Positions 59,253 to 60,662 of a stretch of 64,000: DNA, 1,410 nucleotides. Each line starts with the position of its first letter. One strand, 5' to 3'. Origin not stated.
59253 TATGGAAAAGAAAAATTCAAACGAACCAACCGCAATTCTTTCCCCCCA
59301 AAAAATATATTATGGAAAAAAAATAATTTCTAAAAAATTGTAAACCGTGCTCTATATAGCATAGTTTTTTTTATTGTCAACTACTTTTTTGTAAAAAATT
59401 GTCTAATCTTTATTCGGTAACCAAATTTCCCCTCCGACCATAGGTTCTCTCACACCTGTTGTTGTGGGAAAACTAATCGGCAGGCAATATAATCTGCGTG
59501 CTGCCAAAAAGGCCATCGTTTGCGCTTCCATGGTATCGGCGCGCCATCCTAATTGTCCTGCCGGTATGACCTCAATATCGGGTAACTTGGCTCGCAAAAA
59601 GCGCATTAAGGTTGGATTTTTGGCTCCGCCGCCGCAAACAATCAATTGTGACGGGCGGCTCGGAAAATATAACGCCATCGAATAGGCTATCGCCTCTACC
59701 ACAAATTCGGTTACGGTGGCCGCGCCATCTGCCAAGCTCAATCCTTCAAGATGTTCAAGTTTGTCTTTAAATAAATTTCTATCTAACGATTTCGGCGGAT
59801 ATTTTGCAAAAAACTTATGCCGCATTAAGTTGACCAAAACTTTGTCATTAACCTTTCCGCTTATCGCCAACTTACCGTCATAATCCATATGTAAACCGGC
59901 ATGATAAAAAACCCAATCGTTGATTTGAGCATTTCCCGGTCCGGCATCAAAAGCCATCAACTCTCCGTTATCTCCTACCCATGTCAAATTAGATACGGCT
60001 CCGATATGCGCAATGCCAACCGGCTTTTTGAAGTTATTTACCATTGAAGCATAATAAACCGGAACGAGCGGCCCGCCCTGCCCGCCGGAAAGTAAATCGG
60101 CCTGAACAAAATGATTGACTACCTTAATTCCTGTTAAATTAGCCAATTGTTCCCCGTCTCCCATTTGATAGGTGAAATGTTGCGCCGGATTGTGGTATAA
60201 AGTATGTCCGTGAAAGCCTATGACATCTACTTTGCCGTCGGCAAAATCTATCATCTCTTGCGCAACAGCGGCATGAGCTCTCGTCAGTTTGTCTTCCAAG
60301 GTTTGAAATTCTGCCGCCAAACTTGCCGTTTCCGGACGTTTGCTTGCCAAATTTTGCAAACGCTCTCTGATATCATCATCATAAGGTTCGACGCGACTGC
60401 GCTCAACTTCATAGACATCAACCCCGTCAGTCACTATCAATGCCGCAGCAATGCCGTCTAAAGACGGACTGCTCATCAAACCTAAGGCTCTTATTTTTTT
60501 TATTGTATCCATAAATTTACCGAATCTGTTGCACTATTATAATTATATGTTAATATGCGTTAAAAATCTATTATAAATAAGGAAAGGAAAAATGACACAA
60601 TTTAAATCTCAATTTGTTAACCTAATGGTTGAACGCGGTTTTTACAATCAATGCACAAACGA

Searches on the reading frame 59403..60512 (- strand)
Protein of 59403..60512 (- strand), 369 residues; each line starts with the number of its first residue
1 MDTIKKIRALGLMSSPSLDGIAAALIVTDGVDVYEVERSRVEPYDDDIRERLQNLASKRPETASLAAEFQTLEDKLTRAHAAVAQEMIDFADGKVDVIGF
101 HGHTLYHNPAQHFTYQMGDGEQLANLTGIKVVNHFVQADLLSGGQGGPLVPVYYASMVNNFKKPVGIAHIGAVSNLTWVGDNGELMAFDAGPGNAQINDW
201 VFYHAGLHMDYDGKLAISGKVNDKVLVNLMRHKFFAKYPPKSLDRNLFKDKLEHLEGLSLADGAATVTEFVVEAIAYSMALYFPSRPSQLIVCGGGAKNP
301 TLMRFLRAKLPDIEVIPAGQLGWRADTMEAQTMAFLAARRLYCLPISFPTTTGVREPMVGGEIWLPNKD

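Call 70: search_protein_families(library=pfam, proteins=[window:59403-60512:-], max_evalue=0.00001)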
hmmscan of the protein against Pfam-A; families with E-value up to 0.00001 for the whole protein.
window:59403-60512:- (369 aa): 1 family
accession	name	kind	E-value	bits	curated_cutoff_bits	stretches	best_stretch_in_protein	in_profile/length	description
PF03702.20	AnmK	-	8.5e-77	259.1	24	1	8-364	2-365/367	Anhydro-N-acetylmuramic acid kinase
